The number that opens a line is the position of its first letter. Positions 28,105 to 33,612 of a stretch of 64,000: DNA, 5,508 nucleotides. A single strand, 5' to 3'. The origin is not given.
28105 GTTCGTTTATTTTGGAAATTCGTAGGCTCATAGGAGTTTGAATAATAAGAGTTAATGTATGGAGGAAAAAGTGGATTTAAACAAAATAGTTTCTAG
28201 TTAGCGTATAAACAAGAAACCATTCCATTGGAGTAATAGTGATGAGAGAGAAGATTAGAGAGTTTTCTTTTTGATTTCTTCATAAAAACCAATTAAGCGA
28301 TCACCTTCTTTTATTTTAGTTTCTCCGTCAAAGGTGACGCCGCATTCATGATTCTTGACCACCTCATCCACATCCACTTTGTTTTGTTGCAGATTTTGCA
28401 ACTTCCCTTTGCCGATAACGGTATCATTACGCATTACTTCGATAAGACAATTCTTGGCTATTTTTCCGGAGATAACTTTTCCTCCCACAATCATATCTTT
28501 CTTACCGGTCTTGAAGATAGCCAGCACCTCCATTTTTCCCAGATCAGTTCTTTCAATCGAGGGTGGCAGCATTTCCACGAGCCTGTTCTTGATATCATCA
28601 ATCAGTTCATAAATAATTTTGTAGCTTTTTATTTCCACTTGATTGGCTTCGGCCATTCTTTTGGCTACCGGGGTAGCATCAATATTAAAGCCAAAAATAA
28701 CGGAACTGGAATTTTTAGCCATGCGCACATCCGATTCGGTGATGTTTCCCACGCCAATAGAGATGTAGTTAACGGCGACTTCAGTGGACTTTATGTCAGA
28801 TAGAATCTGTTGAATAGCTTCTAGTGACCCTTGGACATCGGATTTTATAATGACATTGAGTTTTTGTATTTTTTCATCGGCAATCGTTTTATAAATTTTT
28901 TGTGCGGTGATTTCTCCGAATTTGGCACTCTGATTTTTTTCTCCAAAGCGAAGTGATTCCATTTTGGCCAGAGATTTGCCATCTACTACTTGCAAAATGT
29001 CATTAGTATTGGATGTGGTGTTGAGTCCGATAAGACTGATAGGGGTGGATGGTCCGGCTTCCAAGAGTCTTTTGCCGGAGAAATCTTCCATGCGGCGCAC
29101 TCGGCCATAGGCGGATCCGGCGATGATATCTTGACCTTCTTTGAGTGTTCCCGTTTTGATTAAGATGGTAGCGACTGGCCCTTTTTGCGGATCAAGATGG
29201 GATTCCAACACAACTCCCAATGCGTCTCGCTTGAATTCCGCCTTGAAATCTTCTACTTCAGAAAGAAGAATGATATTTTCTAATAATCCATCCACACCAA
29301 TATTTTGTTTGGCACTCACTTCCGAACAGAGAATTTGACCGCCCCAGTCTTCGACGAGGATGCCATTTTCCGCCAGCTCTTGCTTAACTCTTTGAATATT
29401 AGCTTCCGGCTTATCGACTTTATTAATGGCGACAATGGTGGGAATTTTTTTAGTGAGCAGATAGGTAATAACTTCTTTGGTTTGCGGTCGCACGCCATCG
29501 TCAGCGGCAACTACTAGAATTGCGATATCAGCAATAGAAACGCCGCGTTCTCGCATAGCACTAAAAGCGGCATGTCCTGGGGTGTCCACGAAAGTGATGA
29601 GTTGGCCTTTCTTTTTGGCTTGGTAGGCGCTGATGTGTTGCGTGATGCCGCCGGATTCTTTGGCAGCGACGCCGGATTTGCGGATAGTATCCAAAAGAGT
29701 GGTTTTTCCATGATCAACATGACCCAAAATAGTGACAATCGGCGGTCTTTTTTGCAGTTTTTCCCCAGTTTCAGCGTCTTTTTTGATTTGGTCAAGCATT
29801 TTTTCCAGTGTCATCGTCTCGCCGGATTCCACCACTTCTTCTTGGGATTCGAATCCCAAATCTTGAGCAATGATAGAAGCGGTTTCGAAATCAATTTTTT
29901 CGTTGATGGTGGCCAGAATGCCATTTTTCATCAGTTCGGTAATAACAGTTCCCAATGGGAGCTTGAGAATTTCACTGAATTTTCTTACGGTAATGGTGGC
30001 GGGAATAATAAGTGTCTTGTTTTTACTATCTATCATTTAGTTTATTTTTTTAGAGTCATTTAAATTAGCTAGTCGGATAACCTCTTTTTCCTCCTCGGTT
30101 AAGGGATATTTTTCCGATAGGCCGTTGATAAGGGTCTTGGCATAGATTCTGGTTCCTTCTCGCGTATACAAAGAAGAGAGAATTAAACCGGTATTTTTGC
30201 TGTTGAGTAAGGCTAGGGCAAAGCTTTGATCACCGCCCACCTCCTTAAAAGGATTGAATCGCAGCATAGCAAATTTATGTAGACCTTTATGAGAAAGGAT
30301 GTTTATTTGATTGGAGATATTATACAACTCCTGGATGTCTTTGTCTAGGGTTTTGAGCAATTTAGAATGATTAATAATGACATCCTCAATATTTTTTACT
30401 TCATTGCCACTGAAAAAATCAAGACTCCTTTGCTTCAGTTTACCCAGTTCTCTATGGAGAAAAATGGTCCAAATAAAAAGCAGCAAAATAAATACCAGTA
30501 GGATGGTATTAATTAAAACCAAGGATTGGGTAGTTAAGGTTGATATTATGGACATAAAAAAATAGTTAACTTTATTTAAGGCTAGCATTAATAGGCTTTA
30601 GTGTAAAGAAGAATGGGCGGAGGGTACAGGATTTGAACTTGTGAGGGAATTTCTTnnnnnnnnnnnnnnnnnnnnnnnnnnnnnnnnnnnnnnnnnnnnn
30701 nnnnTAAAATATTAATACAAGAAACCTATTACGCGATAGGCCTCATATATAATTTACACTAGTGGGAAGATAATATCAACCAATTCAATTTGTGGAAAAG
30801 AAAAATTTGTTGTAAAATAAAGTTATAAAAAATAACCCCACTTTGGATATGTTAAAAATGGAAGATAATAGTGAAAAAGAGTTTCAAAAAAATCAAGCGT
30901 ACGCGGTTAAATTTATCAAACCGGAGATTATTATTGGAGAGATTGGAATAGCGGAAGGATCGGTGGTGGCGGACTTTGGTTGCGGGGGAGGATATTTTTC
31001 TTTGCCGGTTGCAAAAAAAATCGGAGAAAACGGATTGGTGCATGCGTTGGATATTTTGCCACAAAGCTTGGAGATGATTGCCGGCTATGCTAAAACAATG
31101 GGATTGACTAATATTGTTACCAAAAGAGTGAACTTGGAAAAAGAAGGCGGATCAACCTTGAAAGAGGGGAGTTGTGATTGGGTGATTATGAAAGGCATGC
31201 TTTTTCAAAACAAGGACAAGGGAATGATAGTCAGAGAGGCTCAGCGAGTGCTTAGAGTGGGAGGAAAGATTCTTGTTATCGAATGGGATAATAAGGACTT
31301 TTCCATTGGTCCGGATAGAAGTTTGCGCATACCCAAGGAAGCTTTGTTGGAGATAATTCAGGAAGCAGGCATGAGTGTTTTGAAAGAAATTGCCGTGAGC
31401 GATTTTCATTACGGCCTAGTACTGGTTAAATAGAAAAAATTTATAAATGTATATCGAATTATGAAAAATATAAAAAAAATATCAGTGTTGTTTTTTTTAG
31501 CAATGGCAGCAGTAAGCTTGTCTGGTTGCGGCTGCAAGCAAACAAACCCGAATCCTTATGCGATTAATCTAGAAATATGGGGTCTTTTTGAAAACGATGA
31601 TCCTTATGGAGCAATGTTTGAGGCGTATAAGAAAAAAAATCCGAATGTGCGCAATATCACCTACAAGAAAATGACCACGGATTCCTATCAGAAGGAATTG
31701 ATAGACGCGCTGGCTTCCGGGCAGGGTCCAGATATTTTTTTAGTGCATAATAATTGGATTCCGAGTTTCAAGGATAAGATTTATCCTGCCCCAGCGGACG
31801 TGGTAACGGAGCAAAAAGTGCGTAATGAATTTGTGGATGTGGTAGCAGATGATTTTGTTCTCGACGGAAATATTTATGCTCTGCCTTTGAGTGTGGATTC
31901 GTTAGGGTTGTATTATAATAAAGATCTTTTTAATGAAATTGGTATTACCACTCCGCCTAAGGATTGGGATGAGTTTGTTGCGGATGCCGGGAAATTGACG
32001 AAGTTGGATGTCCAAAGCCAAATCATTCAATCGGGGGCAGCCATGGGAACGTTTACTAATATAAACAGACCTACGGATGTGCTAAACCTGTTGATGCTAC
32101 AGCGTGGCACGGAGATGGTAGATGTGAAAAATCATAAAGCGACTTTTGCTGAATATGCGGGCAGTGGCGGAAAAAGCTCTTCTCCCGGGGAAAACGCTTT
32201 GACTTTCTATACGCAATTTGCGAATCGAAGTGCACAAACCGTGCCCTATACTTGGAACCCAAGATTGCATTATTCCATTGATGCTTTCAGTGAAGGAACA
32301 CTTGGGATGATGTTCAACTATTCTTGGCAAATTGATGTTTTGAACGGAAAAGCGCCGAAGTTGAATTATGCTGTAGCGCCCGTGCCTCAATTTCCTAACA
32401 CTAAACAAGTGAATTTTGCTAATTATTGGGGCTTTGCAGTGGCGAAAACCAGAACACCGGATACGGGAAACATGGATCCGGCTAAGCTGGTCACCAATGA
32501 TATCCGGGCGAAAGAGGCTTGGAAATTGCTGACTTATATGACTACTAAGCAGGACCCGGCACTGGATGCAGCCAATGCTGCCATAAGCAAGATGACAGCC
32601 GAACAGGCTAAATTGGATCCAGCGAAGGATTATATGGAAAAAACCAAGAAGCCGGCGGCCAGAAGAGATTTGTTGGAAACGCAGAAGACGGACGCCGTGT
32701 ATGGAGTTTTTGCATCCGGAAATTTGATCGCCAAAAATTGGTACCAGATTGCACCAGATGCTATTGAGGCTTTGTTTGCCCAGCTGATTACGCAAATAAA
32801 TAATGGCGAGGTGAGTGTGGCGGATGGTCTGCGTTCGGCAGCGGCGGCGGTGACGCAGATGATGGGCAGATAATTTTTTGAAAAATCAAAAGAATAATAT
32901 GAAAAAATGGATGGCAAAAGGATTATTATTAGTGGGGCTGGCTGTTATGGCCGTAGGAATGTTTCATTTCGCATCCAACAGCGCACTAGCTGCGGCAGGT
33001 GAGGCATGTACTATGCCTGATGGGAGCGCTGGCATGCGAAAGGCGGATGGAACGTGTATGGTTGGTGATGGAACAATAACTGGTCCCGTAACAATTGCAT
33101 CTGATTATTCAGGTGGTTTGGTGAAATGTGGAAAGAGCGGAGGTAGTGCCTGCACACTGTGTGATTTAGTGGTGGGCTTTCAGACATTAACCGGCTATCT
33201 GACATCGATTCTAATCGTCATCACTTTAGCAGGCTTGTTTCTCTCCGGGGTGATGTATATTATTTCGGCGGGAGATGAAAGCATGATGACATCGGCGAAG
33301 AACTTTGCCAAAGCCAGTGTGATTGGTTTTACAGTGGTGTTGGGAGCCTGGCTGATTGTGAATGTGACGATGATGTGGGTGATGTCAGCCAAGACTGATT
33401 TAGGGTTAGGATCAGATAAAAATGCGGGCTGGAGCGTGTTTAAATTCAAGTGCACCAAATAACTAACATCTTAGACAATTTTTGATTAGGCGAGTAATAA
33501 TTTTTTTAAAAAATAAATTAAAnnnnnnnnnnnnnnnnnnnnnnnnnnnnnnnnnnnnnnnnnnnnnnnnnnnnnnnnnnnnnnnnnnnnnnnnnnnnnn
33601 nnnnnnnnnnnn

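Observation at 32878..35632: Tandem array of five paralogous pilin-like two-TM proteins without any adjacent secretion machinery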

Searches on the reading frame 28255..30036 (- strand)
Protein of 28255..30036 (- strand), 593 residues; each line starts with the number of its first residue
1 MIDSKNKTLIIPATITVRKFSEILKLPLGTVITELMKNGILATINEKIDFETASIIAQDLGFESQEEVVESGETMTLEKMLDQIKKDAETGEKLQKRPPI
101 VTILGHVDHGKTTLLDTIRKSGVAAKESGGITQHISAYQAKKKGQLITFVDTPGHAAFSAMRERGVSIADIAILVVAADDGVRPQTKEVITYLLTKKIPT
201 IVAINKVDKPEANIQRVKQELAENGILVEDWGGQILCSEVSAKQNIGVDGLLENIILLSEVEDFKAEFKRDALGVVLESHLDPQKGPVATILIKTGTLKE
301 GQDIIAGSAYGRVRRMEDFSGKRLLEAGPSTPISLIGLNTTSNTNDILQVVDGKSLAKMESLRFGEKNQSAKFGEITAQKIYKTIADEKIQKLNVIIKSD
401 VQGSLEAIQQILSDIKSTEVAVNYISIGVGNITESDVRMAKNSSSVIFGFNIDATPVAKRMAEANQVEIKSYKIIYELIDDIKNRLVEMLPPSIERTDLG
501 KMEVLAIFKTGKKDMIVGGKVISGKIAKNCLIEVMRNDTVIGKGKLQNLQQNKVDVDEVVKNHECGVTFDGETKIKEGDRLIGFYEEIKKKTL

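Call 6: search_protein_families(library=pfam, proteins=[window:28255-30036:-], max_evalue=0.001)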
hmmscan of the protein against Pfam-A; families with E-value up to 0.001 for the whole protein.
window:28255-30036:- (593 aa): 8 families
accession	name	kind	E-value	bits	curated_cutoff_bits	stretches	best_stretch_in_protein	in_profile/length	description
PF00009.33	GTP_EFTU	-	5.3e-38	130.9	26.5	1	100-257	5-184/188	Elongation factor Tu GTP binding domain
PF11987.13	IF-2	-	3e-35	121.1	27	1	371-483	5-117/117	Translation-initiation factor 2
PF22042.2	EF-G_D2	-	4.1e-20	72.1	27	1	272-350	2-83/84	Elongation factor G domain 2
PF01926.29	MMR_HSR1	-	3.9e-12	46.7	21.9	1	101-206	2-113/113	50S ribosome-binding GTPase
PF04760.21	IF2_N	-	3.4e-09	36.8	25.3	1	12-63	1-53/53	Translation initiation factor IF-2, N-terminal region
PF03144.31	GTP_EFTU_D2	-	8.2e-09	36.2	30.3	1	516-579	3-70/73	Elongation factor Tu domain 2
PF00071.28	Ras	-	6e-06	26.4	21.6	1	102-256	3-157/162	Ras family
PF02421.24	FeoB_N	-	0.00011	22.2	27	1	101-253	3-154/156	Ferrous iron transport protein B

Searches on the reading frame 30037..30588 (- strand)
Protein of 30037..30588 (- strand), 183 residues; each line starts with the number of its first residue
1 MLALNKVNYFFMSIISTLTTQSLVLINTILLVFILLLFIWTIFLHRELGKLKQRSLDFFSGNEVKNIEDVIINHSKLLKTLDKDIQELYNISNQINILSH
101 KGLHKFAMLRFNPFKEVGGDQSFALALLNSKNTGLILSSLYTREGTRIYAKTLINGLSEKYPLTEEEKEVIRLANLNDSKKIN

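Call 6: search_protein_families(library=pfam, proteins=[window:30037-30588:-], max_evalue=0.001)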
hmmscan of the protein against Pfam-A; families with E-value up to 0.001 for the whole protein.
window:30037-30588:- (183 aa): 1 family
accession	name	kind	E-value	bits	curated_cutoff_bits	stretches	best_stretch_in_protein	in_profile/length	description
PF14584.11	DUF4446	-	9.4e-37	126.8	27.4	1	26-174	2-149/150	Protein of unknown function (DUF4446)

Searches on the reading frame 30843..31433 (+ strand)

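Call 6: search_protein_families(library=pfam, proteins=[window:30843-31433:+], max_evalue=0.001)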
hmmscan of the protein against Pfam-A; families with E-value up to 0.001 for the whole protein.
window:30843-31433:+ (196 aa): 8 families
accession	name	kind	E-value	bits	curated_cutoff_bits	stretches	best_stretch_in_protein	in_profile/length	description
PF13847.12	Methyltransf_31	-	5.3e-15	55.8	27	1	38-149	3-113/145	Methyltransferase domain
PF13649.12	Methyltransf_25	-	7.2e-11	43.1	27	1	42-141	1-97/97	Methyltransferase domain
PF08241.18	Methyltransf_11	-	8.4e-10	39.6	21.2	1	44-144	2-94/95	Methyltransferase domain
PF01209.24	Ubie_methyltran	-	5.5e-09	36.2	20.1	1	34-149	43-155/233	ubiE/COQ5 methyltransferase family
PF05175.20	MTS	-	1.8e-07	31.4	23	1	39-147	32-140/170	Methyltransferase small domain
PF08242.18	Methyltransf_12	-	7.2e-06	27.1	30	1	44-143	2-98/98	Methyltransferase domain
PF02475.24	TRM5-TYW2_MTfase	-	6.3e-05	23.4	28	1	37-119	35-113/164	TRM5/TYW2 methyltransferase domain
PF05148.21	Methyltransf_8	-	0.00031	21.1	27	0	40-148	74-159/219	Hypothetical methyltransferase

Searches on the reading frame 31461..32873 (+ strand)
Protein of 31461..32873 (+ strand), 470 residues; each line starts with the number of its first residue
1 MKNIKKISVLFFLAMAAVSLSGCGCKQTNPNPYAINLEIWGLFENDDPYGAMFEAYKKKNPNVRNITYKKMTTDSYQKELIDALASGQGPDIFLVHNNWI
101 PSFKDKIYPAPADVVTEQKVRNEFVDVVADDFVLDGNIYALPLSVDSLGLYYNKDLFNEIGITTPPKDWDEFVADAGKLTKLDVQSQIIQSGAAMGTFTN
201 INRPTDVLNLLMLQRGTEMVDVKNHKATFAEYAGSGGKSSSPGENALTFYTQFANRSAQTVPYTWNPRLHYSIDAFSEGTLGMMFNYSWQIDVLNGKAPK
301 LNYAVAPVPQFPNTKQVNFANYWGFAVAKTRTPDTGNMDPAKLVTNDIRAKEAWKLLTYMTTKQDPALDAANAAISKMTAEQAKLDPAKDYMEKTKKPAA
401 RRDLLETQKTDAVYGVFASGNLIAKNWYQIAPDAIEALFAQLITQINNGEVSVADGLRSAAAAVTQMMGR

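Call 6: search_protein_families(library=pfam, proteins=[window:31461-32873:+], max_evalue=0.001)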
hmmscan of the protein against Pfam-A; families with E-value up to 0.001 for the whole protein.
window:31461-32873:+ (470 aa): 2 families
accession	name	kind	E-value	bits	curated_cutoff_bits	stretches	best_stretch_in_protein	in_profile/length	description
PF01547.30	SBP_bac_1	-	5.9e-30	105.7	26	1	49-364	10-304/307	Bacterial extracellular solute-binding protein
PF13416.11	SBP_bac_8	-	7.4e-25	88.7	27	1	51-368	1-267/279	Bacterial extracellular solute-binding protein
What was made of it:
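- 31461..32873 (+): Orphan SBP_bac_1 solute-binding lipoprotein (lipobox LSGC). It is a conserved immediate upstream neighbour of the array and is probably co-transcribed with it. Pfam PF01547 at 105.7 bits (call 6).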

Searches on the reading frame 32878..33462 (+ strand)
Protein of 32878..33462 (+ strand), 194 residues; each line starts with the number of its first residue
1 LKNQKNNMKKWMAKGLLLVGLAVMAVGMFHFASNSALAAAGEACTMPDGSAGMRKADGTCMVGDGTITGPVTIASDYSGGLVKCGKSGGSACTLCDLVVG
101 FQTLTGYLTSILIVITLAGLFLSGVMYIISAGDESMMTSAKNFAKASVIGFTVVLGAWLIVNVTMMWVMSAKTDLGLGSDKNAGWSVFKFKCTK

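Call 3: search_protein_families(library=pfam, proteins=[window:32878-33462:+], max_evalue=1)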
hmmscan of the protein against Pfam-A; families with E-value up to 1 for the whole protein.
window:32878-33462:+ (194 aa): 2 families
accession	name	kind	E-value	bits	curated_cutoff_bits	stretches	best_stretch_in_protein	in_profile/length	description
PF18895.5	T4SS_pilin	-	1.4e-06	28.7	26.6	1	103-163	11-70/71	Type IV secretion system pilin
PF11190.13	DUF2976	-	0.1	12.9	28.2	0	132-166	11-45/87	Protein of unknown function (DUF2976)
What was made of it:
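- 32911..33462 (+): g1: class C pilin. It has a signal peptide, a Cys-containing N-terminal extension with the GLVxCG...CTLC[DH]L motif directly before TM1, one PF18895 module and a C-terminal tail. Alternative starts are 32878 and 32899. PF18895 at 28.7 bits against a cut-off of 26.6 (call 3).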

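Call 4: search_protein_families(library=ncbifam, proteins=[window:32878-33462:+], max_evalue=1)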
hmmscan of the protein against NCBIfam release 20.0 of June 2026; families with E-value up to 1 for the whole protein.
window:32878-33462:+ (194 aa): 3 families
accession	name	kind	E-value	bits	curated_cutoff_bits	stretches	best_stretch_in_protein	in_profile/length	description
TIGR03745.1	conj_TIGR03745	hypoth_equivalog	0.013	15.3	52.5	0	6-34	34-62/105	TIGR03745 family integrating conjugative element membrane protein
NF045849.1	ICE_MMCAP2_0565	equivalog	0.065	12.9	40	1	110-163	19-75/80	Mbov_0395 family pilin-like conjugal transfer protein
NF033218.1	anchor_AmaP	equivalog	0.86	9.4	55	0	110-163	7-65/166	alkaline shock response membrane anchor protein AmaP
